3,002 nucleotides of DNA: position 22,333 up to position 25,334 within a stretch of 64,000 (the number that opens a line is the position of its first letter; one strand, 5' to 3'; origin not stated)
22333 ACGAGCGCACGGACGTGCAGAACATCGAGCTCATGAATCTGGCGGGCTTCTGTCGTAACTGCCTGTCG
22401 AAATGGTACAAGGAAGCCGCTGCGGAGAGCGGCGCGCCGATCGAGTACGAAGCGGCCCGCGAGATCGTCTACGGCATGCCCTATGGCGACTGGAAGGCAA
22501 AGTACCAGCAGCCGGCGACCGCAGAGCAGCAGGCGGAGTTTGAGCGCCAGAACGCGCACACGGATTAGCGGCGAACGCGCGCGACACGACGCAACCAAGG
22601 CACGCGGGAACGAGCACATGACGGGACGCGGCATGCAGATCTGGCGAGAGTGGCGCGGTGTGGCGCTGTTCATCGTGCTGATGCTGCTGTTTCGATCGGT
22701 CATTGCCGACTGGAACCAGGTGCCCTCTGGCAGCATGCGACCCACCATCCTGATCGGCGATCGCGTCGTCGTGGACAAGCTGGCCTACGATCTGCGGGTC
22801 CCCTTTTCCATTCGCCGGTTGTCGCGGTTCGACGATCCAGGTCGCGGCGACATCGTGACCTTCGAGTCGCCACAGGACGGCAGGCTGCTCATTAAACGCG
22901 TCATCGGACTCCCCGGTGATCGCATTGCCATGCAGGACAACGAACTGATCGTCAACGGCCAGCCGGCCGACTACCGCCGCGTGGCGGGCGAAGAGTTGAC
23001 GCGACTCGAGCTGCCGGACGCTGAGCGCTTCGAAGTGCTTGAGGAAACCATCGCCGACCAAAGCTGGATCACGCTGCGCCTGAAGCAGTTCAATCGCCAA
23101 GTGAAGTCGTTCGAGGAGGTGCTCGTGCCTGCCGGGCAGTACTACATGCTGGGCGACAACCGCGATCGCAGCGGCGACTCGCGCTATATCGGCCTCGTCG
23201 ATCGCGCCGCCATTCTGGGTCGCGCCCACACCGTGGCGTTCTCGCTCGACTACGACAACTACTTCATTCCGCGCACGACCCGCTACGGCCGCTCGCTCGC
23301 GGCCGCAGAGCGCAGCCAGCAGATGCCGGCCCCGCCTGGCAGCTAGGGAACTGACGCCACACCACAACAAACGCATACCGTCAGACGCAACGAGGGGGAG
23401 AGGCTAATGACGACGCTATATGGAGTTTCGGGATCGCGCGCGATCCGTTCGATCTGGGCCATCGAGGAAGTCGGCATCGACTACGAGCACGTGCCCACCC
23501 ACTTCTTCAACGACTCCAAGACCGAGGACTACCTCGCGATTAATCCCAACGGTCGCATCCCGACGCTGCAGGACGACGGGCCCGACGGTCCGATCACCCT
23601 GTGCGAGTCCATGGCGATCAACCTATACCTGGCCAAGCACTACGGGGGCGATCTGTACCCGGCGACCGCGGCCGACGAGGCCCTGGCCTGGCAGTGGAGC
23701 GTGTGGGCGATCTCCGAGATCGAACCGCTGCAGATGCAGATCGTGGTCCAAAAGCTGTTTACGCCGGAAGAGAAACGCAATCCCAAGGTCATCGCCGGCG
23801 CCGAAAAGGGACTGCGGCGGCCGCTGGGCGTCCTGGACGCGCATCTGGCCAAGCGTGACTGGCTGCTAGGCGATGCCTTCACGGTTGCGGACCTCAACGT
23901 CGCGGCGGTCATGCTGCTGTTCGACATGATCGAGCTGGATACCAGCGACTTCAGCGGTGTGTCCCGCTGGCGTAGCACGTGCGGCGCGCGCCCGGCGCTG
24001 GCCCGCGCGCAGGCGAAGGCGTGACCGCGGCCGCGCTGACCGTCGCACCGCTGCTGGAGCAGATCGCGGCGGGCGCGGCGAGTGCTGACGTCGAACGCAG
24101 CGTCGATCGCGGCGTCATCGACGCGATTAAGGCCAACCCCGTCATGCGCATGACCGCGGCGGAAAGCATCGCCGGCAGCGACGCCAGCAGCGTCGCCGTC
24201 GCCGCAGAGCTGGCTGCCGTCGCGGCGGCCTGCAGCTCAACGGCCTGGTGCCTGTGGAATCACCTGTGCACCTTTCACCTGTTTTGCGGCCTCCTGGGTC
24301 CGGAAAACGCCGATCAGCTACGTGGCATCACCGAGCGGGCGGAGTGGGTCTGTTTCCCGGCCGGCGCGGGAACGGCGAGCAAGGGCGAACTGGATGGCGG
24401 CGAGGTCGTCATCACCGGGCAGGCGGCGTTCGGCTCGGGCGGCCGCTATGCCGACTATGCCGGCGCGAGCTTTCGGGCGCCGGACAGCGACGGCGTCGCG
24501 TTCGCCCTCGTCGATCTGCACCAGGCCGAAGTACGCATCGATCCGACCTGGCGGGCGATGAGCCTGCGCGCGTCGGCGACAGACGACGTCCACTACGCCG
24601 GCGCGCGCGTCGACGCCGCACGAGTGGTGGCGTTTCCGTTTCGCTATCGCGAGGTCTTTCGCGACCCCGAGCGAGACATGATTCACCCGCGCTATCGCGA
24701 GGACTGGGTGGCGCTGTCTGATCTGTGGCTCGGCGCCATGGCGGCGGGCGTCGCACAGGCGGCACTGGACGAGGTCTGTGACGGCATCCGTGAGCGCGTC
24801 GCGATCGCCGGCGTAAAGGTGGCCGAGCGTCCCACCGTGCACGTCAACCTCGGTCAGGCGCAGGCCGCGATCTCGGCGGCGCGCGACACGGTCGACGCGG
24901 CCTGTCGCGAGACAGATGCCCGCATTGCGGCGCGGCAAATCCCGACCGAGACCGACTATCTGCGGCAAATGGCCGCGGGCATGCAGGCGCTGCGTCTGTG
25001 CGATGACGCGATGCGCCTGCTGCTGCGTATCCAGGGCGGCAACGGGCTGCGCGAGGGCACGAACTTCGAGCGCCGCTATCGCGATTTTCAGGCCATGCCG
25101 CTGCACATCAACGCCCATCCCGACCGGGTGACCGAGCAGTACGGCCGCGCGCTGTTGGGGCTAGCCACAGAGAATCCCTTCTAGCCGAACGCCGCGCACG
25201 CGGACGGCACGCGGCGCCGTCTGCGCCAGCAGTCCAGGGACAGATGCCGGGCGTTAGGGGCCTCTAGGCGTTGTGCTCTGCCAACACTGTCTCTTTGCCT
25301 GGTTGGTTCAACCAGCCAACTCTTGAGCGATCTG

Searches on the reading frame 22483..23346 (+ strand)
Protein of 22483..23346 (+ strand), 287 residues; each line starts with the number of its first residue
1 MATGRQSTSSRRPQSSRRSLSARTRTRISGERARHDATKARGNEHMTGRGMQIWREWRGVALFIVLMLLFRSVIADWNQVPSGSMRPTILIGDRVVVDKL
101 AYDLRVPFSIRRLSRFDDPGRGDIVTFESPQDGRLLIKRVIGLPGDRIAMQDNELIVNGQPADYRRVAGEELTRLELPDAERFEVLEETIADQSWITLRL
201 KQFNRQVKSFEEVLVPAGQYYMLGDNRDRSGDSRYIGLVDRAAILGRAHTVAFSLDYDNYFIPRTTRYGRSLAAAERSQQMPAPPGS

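Call 32: search_protein_families(library=pfam, proteins=[window:22483-23346:+], max_evalue=0.00001)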
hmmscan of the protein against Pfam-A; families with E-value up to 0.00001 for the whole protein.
window:22483-23346:+ (287 aa): 1 family
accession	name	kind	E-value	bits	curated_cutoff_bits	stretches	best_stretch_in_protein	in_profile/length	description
PF10502.14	Peptidase_S26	-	2e-43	148.7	22.9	1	60-251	8-166/168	Signal peptidase, peptidase S26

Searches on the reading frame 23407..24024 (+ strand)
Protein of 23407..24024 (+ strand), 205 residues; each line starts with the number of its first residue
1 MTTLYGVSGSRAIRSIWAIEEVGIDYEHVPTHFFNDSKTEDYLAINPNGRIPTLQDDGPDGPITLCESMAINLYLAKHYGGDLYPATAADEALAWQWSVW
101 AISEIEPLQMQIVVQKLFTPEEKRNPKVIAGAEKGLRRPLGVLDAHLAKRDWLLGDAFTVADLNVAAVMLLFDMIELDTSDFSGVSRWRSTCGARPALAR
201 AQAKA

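Call 10: search_protein_families(library=pfam, proteins=[window:23407-24024:+])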
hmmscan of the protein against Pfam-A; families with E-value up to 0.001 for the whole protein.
window:23407-24024:+ (205 aa): 6 families
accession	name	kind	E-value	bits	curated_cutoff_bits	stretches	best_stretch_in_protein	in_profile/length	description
PF02798.26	GST_N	-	2.1e-15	57.2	20.9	1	3-76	4-75/76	Glutathione S-transferase, N-terminal domain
PF00043.30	GST_C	-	2.6e-12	47.3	20.7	1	107-196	3-93/93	Glutathione S-transferase, C-terminal domain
PF13417.12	GST_N_3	-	3.1e-12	47.1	22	1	4-81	1-73/75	Glutathione S-transferase, N-terminal domain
PF13409.12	GST_N_2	-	3.7e-12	47.1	25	1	13-77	6-69/70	Glutathione S-transferase, N-terminal domain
PF13410.11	GST_C_2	-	1.7e-08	34.9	24.9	1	127-188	2-66/69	Glutathione S-transferase, C-terminal domain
PF14497.11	GST_C_3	-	0.00026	21.6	21.6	1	117-199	12-98/104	Glutathione S-transferase, C-terminal domain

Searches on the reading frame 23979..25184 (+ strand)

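Call 10: search_protein_families(library=pfam, proteins=[window:23979-25184:+])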
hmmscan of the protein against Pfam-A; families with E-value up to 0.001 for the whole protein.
window:23979-25184:+ (401 aa): 3 families
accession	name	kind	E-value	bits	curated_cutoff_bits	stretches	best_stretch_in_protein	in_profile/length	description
PF08028.16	Acyl-CoA_dh_2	-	5e-21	75.8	22.7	1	249-378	1-131/134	Acyl-CoA dehydrogenase, C-terminal domain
PF00441.29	Acyl-CoA_dh_1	-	3.4e-10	40.7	22.4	1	251-374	18-132/150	Acyl-CoA dehydrogenase, C-terminal domain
PF02770.24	Acyl-CoA_dh_M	-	1.1e-05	26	33.3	1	137-205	22-93/97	Acyl-CoA dehydrogenase, middle domain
